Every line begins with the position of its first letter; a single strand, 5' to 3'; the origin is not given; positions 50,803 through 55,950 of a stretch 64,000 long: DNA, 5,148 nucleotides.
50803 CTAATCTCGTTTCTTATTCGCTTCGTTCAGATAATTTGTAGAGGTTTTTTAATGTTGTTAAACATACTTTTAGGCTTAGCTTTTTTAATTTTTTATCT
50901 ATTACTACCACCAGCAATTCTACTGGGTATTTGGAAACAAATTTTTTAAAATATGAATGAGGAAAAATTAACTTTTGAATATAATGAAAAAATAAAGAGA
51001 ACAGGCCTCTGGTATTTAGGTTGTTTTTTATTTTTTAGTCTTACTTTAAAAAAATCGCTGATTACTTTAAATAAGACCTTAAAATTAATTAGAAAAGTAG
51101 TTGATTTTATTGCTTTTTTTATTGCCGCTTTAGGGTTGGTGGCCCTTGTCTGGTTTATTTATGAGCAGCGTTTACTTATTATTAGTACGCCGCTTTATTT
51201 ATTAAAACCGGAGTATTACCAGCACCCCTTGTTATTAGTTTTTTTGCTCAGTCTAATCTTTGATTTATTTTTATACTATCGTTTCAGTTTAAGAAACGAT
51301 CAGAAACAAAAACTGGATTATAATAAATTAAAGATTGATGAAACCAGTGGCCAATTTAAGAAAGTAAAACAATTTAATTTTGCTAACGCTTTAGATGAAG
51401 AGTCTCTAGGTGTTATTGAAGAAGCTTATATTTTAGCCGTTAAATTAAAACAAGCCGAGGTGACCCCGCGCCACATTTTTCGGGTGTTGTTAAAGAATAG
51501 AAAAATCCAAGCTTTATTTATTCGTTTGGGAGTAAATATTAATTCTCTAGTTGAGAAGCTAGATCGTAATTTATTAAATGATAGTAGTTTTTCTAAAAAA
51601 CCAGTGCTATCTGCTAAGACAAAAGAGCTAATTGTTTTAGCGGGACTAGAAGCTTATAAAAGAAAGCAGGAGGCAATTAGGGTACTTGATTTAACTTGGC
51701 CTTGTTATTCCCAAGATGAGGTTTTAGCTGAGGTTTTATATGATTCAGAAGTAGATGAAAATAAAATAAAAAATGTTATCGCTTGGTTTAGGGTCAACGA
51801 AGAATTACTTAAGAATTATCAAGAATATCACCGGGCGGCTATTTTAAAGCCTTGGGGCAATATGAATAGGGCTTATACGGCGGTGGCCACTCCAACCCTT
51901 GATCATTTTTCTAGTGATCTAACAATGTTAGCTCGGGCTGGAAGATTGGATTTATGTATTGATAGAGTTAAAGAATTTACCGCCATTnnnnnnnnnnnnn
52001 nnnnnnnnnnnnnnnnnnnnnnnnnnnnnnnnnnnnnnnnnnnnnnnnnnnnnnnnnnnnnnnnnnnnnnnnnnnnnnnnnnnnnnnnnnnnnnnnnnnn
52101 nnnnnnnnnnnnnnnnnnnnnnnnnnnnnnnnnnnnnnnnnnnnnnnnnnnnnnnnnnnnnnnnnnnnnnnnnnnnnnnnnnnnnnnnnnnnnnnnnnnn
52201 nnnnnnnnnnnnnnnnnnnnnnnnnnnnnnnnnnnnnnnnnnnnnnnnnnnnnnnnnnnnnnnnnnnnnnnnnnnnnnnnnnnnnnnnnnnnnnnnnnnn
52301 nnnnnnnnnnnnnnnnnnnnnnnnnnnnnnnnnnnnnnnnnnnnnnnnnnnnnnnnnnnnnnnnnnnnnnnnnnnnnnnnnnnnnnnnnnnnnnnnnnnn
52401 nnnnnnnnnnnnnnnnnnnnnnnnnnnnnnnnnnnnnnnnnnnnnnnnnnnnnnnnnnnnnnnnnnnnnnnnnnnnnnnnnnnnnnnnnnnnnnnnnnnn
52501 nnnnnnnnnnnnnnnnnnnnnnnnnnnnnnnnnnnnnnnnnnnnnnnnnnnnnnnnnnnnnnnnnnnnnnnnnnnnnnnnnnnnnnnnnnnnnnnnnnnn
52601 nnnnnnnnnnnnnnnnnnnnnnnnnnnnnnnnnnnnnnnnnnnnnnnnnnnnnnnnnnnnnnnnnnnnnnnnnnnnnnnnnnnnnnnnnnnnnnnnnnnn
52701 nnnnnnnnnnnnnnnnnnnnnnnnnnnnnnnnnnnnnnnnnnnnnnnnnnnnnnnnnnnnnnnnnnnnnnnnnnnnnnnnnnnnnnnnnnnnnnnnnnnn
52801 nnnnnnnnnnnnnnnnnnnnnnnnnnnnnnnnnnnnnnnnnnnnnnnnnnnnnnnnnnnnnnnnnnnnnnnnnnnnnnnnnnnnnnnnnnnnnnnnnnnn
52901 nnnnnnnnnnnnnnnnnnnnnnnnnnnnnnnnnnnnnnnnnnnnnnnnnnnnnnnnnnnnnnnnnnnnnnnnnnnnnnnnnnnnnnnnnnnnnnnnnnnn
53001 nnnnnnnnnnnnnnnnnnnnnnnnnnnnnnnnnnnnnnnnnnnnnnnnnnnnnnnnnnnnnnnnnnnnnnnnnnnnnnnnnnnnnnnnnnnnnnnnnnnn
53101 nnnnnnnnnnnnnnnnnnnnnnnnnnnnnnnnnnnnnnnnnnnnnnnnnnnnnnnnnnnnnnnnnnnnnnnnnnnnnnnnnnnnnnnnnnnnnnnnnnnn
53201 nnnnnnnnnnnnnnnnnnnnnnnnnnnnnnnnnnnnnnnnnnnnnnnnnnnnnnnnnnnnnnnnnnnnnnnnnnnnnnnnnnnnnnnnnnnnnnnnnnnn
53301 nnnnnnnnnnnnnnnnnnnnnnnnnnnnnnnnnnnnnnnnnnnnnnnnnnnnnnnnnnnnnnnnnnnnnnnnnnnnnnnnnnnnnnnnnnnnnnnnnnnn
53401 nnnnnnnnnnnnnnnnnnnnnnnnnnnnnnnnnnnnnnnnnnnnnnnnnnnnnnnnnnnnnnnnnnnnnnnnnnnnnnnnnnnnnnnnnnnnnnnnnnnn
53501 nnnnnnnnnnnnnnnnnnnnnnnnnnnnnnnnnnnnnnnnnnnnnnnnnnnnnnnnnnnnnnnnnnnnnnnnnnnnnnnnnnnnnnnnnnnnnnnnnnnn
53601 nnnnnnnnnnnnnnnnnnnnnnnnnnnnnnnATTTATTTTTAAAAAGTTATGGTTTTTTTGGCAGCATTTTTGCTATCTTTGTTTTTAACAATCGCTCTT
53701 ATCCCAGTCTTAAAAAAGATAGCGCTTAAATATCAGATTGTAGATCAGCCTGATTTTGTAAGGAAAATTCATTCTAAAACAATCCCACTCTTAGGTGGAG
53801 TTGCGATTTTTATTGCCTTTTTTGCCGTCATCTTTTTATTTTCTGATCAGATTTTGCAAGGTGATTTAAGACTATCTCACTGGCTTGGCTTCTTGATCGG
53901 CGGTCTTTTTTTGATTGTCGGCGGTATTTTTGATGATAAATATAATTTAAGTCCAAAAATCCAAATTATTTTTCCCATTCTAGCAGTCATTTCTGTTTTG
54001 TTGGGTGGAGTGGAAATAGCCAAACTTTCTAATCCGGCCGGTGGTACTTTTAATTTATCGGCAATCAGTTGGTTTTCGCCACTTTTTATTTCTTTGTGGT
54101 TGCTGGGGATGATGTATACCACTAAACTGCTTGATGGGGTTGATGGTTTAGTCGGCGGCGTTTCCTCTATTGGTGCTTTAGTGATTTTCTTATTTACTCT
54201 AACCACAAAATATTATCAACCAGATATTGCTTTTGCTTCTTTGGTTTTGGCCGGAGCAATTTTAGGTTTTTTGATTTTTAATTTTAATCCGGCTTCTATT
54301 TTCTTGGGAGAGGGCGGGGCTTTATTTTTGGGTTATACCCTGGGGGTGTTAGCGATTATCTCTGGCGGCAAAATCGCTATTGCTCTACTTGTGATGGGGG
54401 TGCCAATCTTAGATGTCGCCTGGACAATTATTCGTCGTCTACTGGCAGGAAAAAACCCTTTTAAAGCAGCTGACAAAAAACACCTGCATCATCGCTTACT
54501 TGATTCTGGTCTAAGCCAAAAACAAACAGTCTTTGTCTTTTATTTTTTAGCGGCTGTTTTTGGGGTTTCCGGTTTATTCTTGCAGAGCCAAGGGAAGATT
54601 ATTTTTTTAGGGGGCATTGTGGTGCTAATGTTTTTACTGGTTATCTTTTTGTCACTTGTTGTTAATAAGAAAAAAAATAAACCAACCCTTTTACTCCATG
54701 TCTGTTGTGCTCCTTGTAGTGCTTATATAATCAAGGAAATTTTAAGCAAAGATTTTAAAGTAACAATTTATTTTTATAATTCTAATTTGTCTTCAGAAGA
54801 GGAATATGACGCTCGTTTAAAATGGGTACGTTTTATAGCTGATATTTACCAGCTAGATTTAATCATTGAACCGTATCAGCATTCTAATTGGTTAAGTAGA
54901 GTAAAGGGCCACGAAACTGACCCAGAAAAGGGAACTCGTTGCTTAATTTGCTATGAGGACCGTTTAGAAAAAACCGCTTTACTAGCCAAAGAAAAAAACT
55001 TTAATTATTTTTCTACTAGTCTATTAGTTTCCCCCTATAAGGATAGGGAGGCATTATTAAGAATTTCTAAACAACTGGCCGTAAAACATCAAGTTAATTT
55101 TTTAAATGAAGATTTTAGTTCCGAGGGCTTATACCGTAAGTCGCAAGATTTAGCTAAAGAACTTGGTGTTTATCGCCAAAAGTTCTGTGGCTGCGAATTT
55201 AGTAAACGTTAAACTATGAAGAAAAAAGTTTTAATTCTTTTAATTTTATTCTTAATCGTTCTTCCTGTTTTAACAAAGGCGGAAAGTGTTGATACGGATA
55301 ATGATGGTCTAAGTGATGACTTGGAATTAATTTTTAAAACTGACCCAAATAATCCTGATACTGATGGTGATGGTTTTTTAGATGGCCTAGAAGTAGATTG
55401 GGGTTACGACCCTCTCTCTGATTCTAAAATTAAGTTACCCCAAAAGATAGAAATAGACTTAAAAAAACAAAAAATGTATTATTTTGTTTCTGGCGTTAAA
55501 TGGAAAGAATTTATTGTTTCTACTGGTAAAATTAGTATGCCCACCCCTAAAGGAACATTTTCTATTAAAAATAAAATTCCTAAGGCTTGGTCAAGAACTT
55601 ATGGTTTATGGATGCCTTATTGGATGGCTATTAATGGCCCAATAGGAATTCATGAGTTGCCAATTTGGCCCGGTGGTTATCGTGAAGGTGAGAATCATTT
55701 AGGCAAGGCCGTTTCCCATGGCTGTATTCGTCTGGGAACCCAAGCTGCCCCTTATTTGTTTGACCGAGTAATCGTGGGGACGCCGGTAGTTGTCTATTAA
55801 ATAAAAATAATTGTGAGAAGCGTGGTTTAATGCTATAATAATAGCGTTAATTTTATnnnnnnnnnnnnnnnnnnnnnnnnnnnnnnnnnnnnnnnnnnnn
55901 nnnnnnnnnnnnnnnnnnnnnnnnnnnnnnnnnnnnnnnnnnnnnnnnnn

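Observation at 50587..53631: Membrane-tethered Clp/Hsp100 paralogue with a dead first ATPase ring, coupled to a small membrane protein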

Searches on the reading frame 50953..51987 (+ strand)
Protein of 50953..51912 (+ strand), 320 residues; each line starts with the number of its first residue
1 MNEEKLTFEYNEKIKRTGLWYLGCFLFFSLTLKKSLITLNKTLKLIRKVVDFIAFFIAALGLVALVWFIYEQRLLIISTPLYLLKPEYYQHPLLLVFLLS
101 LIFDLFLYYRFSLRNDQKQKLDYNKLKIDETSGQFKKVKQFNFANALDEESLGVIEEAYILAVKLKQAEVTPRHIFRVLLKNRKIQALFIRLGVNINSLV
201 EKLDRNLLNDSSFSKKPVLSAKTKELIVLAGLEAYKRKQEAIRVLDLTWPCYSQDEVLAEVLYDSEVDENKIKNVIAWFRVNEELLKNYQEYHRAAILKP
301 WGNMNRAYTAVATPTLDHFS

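Call 23: find_related_loci(query=A2, collection=genome_contigs, flank=6000)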
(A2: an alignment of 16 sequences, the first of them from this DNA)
Query A2 (345 aa) in genome_contigs; peptide patterns used: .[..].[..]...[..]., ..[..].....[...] (x = any residue, [..] = any of these).
365 stretches matched a pattern; 337 encode a relative of the query (tblastn E <= 1e-3); the best 80 are kept; 80 distinct loci.
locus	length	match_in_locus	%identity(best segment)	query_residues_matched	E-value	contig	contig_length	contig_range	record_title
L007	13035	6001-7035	64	1-345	2e-156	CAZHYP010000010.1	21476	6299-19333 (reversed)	MAG TPA_asm: uncultured Gammaproteobacteria bacterium isolate SRP192927_co4_803 genome assembly, contig: NODE_4701_lengt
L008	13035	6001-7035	63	1-345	1e-145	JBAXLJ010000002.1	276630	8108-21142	MAG: Candidatus Falkowbacteria bacterium isolate ELA424 MAG424_2, whole genome shotgun sequence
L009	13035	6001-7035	61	1-345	2e-141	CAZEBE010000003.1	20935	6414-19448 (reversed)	MAG TPA_asm: uncultured Gammaproteobacteria bacterium isolate SRP192927_co1_989 genome assembly, contig: NODE_4979_lengt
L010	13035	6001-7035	61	1-345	7e-138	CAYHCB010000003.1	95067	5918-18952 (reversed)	MAG TPA_asm: uncultured Gammaproteobacteria bacterium isolate ERP119702_co1_231 genome assembly, contig: NODE_132_length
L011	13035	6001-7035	56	1-345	1e-130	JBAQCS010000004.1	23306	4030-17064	MAG: Patescibacteria group bacterium isolate MFD12010_ilm_asm_bin15 k127_115371, whole genome shotgun sequence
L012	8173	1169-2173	50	7-345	4e-105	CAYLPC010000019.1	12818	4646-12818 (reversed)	MAG TPA_asm: uncultured Gammaproteobacteria bacterium isolate SRP192927_co9_22 genome assembly, contig: NODE_4061_length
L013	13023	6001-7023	46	1-345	6e-97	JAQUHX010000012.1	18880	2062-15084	MAG: Patescibacteria group bacterium isolate STCSWMC_47 NODE_7402_length_18880_cov_14.445849_ST_CSWMC, whole genome shot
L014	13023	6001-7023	46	1-345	3e-96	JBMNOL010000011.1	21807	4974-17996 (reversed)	MAG: Patescibacteria group bacterium isolate SBF912SR1HQ0047 scaffold_7519_c1, whole genome shotgun sequence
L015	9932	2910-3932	47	1-345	6e-96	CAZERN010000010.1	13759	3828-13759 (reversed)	MAG TPA_asm: uncultured Gammaproteobacteria bacterium isolate binchicken_co59_795 genome assembly, contig: NODE_10225_le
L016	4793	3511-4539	43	4-345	5e-84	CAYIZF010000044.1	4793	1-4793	MAG TPA_asm: uncultured Gammaproteobacteria bacterium isolate ERP122455_co1_171 genome assembly, contig: NODE_7539_lengt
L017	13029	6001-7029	43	4-345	6e-84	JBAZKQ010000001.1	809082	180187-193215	MAG: Patescibacteria group bacterium isolate SO_2017_LW4_148 scaffold_12_c1_LW137-91_2017, whole genome shotgun sequence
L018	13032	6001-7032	43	1-345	5e-84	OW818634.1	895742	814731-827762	metagenome genome assembly, chromosome: 1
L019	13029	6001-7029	43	4-345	5e-84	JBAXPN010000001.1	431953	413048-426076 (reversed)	MAG: Candidatus Falkowbacteria bacterium isolate ELA532 MAG532_1, whole genome shotgun sequence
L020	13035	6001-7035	43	1-345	9e-84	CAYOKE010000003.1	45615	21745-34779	MAG TPA_asm: uncultured Gammaproteobacteria bacterium isolate SRP263991_co1_502 genome assembly, contig: NODE_788_length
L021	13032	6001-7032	43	1-345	1e-83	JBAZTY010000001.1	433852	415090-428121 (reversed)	MAG: Patescibacteria group bacterium isolate SO_2017_GW1_214 NODE_147_length_433852_cov_2.564240_OW334_2017, whole genom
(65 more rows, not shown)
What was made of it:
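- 337 loci in the one-genome-per-species collection (call 23), in genomes that I take to be reduced.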

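Call 27: search_protein_representatives(protein=window:50953-51912:+)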
Query: 320 residues. Proteins with E-value up to 0.001 (for the whole library): 227; up to 1e-10: 153; up to 1e-30: 14. The best 150 are listed.
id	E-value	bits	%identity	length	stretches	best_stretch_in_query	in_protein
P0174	1.7e-64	234.5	40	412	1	5-320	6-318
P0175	8.4e-64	232.2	43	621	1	6-320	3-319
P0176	2.8e-59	217.4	41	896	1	3-319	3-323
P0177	1.8e-55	204.9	48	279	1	91-320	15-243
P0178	1.8e-45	172.0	38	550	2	79-320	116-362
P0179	2.2e-43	165.2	57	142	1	2-141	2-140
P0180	2.7e-40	155.0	41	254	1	106-320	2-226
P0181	2.5e-38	148.6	37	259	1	54-320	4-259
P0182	8.9e-37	143.5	34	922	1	23-320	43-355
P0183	3.3e-36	141.6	35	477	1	20-320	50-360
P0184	4.0e-36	141.3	32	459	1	19-320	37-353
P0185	2.2e-35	138.9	32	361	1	16-320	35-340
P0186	5.9e-35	137.5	38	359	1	92-318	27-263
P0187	4.4e-31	124.8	34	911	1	17-320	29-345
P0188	1.7e-30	122.9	32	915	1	20-319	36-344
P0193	8.3e-30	120.6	30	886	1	18-319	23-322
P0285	1.1e-15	74.2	24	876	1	32-317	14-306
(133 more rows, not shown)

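Call 51: search_solved_structures(query=A2, max_evalue=1, show_alignments=2)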
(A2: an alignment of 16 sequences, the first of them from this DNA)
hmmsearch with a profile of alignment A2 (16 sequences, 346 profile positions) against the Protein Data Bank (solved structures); distinct sequences matched with E-value up to 1: 80 (the best 60 are shown).
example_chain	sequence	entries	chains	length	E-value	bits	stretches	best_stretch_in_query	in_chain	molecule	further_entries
4iod_B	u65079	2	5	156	7e-07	31.9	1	149-275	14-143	Malarial CLP B2 atpase/HSP101 protein | MALARIAL CLPB2 ATPASE/HSP101 PROTEIN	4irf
6em8_A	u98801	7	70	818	9.6e-07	31.4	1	148-345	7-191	ATP-dependent Clp protease ATP-binding subunit ClpC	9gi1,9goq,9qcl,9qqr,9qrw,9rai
6em9_A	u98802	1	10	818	9.6e-07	31.4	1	148-345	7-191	ATP-dependent Clp protease ATP-binding subunit ClpC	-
6e11_1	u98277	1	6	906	1.1e-05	28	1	149-275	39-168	Heat shock protein 101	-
6e10_1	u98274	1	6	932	1.1e-05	28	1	149-275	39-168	Heat shock protein 101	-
6amn_A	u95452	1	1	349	0.00023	23.6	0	147-286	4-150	Heat shock protein 104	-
5wbw_A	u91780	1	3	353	0.00023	23.6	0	147-286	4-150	Heat shock protein 104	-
3pxg_A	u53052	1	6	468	0.00042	22.7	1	313-345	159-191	Negative regulator of genetic competence ClpC/MecB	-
3j3r_A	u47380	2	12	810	0.0011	21.4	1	313-345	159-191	Negative regulator of genetic competence ClpC/MecB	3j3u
3j3t_A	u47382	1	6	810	0.0011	21.4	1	313-345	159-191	Negative regulator of genetic competence ClpC/MecB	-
3j3s_A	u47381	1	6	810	0.0011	21.4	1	313-345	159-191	Negative regulator of genetic competence ClpC/MecB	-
7abr_A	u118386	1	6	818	0.0011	21.3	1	313-345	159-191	Negative regulator of genetic competence ClpC/MecB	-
3pxi_A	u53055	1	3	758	0.0011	21.3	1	313-345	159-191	Negative regulator of genetic competence ClpC/MecB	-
5d4w_A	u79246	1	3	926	0.0014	21.1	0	146-343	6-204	Putative heat shock protein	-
6ahf_A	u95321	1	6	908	0.002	20.6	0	145-286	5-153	Heat shock protein 104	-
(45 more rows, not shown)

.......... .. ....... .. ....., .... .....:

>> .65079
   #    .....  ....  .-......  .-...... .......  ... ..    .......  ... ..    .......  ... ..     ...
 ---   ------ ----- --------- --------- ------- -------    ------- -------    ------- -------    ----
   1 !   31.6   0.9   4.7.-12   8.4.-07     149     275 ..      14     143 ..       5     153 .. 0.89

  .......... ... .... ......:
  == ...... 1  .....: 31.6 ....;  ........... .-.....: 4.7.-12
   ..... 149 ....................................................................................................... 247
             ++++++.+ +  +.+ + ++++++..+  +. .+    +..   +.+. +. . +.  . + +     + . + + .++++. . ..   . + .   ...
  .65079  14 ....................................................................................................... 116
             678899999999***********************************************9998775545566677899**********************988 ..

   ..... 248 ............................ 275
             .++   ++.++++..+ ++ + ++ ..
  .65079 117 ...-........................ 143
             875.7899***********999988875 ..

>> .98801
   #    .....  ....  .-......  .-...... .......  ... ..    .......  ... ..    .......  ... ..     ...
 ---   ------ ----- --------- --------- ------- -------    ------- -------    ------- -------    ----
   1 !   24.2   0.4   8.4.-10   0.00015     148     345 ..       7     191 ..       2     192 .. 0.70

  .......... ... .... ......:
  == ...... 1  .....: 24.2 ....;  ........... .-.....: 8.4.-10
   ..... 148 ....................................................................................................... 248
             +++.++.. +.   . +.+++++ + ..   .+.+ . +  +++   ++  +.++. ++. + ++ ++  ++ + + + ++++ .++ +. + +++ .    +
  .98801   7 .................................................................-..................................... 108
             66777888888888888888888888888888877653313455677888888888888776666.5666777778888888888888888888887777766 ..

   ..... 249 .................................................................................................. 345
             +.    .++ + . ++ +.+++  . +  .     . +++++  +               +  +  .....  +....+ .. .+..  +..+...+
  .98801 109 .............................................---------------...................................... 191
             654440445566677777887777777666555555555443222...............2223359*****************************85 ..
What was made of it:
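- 51379..51846 (+): Clp_N-type helical N-domain plus a long connecting helix (residues about 143-298). Profile hits to the HSP101 and ClpC N-domains (call 51).
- Checked: A profile of the N-terminal region hits the N-domains of HSP101 and ClpC in the PDB at E about 1e-6 (call 51).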

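Call 64: find_encoding_contigs(protein=P0193, flank=5000, max_places=2)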
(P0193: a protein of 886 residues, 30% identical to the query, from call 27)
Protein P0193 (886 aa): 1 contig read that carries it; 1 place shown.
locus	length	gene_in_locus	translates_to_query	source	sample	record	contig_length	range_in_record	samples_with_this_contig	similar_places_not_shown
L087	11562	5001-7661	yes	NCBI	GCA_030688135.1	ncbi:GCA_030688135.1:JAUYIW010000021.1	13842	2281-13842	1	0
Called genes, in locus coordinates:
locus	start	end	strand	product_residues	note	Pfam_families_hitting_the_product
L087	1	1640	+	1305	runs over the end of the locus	?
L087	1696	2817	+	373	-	PF01702:TGT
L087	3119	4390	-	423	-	PF00226:DnaJ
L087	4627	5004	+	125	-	-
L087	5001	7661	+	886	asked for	PF13191:AAA_16 (faint), PF00158:Sigma54_activat (faint), PF00004:AAA (weak), PF07724:AAA_2, PF07728:AAA_5, PF10431:ClpB_D2-small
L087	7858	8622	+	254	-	-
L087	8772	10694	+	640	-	PF19676:DUF6178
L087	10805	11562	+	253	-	PF00953:Glycos_transf_4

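Call 65: find_encoding_contigs(protein=P0285, flank=5000, max_places=2)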
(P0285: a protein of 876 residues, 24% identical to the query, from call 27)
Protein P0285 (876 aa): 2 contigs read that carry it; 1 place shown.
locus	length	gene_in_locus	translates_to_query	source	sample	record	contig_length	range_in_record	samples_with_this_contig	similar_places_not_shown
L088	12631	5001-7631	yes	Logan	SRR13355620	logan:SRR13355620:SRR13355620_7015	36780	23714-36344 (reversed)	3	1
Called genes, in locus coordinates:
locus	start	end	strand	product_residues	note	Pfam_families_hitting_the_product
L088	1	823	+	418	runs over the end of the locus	?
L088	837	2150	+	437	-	PF01541:GIY-YIG, PF27096:UvrC_M, PF02151:UVR, PF08459:UvrC_RNaseH_dom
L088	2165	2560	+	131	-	-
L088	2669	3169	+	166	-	PF02381:MraZ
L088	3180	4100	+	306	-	PF01795:Methyltransf_5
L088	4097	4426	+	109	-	-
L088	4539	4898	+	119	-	-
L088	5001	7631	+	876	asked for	PF02861:Clp_N, PF13191:AAA_16 (faint), PF00004:AAA (weak), PF07724:AAA_2, PF07728:AAA_5 (weak), PF10431:ClpB_D2-small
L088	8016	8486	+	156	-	PF02643:DUF192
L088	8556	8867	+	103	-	PF00829:Ribosomal_L21p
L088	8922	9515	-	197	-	PF21176:RecR_HhH, PF02132:RecR_ZnF (weak), PF13662:Toprim_4, PF21175:RecR_C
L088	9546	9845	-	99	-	PF02575:YbaB_DNA_bd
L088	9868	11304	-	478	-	PF00772:DnaB, PF13481:AAA_25, PF03796:DnaB_C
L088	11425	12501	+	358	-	PF13439:Glyco_transf_4, PF13579:Glyco_trans_4_4 (weak), PF20706:GT4-conflict (weak), PF00534:Glycos_transf_1, PF13692:Glyco_trans_1_4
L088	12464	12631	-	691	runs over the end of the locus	-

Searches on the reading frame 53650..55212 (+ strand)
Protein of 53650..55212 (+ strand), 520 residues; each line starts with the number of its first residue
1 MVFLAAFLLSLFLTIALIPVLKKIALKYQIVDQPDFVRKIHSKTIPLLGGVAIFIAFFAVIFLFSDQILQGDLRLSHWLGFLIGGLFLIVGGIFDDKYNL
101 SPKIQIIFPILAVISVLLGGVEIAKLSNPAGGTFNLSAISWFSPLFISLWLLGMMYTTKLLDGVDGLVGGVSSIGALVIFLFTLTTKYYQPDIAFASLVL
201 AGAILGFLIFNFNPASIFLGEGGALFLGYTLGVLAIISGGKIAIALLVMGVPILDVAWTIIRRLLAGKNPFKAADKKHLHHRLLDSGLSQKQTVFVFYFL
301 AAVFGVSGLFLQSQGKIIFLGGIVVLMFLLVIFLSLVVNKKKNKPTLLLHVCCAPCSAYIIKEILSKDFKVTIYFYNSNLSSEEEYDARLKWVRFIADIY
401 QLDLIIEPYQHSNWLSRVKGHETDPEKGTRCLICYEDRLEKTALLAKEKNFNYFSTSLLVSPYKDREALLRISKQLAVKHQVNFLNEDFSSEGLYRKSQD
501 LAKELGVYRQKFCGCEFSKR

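Call 3: search_protein_families(library=pfam, proteins=[window:53650-55212:+], max_evalue=0.01)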
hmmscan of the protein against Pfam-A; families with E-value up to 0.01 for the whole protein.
window:53650-55212:+ (520 aa): 2 families
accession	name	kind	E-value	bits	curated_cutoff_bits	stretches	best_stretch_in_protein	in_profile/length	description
PF02677.20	QueH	-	2.1e-59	201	23.5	1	347-520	1-174/175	Epoxyqueuosine reductase QueH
PF00953.26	Glycos_transf_4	-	2.6e-28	99.5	27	1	78-238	1-159/160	Glycosyl transferase family 4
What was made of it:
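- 53650..55212 (+): Conserved downstream neighbour: a WecA/TagO-like polyprenyl-phosphate GlcNAc-1-P transferase (GT4), here fused to QueH. Possibly the same operon. The functional link is an inference. Pfam (call 3).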

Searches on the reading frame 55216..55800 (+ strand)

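Call 49: search_protein_families(library=ncbifam, proteins=[window:55216-55800:+], max_evalue=0.001)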
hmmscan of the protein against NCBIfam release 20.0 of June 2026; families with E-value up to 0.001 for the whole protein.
window:55216-55800:+ (194 aa): 8 families
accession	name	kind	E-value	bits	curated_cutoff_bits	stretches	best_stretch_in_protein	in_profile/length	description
NF004785.0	PRK06132.1-2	subfamily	2.1e-11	43.7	169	1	79-193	66-171/353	hypothetical protein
NF033765.2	gliding_CglD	equivalog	1.3e-07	29.9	400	1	22-59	262-299/1124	adventurous gliding motility lipoprotein CglD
NF009120.0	PRK12472.1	subfamily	2e-07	30.2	369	1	82-193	60-162/508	hypothetical protein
NF047639.1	throspo3_MtsD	equivalog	1.2e-06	27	800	1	20-70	454-504/651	cell-cell cohesion protein MtsD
NF004787.0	PRK06132.1-4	equivalog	2e-05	23.6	409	1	75-182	57-155/347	hypothetical protein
NF047955.1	TransPepLdtE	equivalog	3.1e-05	23.3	480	0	160-193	199-232/322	L,D-transpeptidase LdtE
NF004786.0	PRK06132.1-3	equivalog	6.3e-05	21.9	329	1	101-193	54-138/418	hypothetical protein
NF007563.0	PRK10190.1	equivalog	0.00079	18.7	517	0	162-192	199-229/310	L,D-transpeptidase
